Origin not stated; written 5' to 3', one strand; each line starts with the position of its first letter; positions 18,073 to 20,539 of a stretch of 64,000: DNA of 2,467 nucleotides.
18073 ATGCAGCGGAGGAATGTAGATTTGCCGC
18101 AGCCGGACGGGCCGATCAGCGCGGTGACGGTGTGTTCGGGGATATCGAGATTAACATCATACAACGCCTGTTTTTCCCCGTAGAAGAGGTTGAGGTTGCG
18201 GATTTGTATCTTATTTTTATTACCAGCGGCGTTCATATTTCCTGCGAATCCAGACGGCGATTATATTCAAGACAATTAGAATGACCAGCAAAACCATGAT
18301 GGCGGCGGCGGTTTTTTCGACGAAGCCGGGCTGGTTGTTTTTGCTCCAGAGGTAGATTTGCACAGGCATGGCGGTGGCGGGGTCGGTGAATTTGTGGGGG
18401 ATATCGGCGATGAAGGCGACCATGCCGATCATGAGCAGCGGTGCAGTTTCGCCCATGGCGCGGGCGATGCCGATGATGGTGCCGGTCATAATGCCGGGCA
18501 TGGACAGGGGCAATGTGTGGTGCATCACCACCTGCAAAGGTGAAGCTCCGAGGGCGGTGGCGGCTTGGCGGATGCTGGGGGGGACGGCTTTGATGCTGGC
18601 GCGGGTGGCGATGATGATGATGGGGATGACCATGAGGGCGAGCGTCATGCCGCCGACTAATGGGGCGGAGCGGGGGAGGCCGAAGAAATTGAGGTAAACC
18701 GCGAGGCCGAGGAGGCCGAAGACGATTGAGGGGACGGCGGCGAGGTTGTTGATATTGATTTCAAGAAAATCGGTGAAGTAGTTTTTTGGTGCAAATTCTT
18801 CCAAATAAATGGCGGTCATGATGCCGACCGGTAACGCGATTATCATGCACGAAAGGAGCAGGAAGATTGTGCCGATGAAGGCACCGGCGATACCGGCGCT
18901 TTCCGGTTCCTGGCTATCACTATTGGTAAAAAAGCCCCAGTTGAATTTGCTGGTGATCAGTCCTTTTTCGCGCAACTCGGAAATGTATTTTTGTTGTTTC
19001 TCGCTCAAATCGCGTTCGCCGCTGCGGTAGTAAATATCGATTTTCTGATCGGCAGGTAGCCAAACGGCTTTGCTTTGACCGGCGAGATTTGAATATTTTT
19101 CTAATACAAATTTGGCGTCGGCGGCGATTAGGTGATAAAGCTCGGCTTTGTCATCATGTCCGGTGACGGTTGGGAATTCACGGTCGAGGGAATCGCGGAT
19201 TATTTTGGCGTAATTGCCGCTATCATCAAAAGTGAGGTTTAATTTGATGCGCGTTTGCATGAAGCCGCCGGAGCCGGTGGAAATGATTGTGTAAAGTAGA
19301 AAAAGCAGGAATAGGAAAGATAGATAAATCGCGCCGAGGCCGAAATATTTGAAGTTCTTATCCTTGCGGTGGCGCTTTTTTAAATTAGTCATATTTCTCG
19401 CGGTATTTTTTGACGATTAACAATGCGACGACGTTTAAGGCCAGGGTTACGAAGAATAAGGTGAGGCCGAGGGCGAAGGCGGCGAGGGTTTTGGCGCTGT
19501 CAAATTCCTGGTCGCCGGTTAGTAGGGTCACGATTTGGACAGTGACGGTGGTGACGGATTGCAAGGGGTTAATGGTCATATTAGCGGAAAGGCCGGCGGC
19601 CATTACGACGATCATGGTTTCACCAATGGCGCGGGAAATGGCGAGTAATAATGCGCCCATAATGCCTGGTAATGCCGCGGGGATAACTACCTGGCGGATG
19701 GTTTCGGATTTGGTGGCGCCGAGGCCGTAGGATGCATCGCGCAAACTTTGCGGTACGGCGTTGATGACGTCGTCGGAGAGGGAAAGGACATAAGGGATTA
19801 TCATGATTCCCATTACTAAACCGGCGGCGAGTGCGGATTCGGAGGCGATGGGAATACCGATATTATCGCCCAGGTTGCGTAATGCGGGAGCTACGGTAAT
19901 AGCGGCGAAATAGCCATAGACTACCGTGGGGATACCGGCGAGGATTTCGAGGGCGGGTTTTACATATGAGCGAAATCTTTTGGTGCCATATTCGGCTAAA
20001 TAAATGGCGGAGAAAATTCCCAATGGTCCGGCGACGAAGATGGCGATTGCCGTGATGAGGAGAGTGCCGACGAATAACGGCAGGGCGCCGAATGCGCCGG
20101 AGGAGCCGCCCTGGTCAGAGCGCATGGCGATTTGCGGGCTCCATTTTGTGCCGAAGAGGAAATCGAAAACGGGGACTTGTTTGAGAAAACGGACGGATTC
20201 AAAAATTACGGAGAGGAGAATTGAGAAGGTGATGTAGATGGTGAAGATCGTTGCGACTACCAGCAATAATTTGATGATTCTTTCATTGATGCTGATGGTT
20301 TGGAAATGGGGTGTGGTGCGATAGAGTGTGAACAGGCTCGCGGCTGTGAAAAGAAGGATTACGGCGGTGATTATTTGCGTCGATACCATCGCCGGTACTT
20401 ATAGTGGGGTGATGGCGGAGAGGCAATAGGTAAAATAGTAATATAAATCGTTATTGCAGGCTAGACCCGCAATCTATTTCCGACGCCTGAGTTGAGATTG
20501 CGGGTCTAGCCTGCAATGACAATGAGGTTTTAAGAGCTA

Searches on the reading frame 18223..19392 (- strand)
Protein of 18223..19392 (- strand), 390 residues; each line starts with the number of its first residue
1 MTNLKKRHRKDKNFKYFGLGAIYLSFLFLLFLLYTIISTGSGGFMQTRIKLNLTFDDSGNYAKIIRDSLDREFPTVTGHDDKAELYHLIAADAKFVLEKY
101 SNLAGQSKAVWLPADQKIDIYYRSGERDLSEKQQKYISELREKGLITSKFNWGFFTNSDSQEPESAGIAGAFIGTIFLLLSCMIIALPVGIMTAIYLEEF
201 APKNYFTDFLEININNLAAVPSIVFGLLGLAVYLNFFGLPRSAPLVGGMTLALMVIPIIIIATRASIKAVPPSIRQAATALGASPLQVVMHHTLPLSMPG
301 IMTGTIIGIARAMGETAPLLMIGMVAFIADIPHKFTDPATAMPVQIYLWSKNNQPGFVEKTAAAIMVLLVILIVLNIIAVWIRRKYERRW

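Call 68: search_protein_families(library=ncbifam, max_evalue=1e-10, proteins=[window:18223-19392:-])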
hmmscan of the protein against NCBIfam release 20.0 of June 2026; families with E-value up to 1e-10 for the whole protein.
window:18223-19392:- (390 aa): 7 families
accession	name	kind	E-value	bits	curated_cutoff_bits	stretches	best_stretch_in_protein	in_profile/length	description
TIGR00974.1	3a0107s02c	equivalog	2.9e-69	233.2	193.45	1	148-387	32-271/272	phosphate ABC transporter permease PstA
TIGR02138.1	phosphate_pstC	equivalog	6.1e-41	140.4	196.45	1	142-386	36-295/296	phosphate ABC transporter permease subunit PstC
NF008430.0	PRK11268.1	equivalog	1.9e-34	119.1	439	1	155-385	65-292/295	phosphate ABC transporter permease PstA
NF008435.0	PRK11275.1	equivalog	3.6e-17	62.4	502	0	149-238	51-140/319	phosphate ABC transporter permease PstC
NF006939.0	PRK09421.1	equivalog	1.6e-16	60.4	262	1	232-389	80-227/230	molybdate ABC transporter permease subunit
TIGR01581.1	Mo_ABC_porter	hypoth_equivalog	1.7e-12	47.4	210.3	1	174-374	29-224/225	ABC transporter permease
TIGR02141.1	modB_ABC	equivalog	1.4e-11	44.4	182.6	1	248-378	82-202/208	molybdate ABC transporter permease subunit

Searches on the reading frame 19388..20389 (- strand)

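Call 68: search_protein_families(library=ncbifam, max_evalue=1e-10, proteins=[window:19388-20389:-])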
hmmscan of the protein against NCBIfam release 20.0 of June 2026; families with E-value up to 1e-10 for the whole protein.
window:19388-20389:- (334 aa): 5 families
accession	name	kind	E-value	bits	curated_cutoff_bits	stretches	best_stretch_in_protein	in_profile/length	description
TIGR02138.1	phosphate_pstC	equivalog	7.4e-86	287.8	196.45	1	36-329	1-295/296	phosphate ABC transporter permease subunit PstC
TIGR00974.1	3a0107s02c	equivalog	1.6e-49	168.5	193.45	1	38-330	3-271/272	phosphate ABC transporter permease PstA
NF008435.0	PRK11275.1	equivalog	5.7e-28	97.9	502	1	37-327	17-310/319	phosphate ABC transporter permease PstC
NF008430.0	PRK11268.1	equivalog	4.7e-20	71.8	439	1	105-328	82-292/295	phosphate ABC transporter permease PstA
TIGR02141.1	modB_ABC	equivalog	3.5e-12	46.4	182.6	1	109-315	3-200/208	molybdate ABC transporter permease subunit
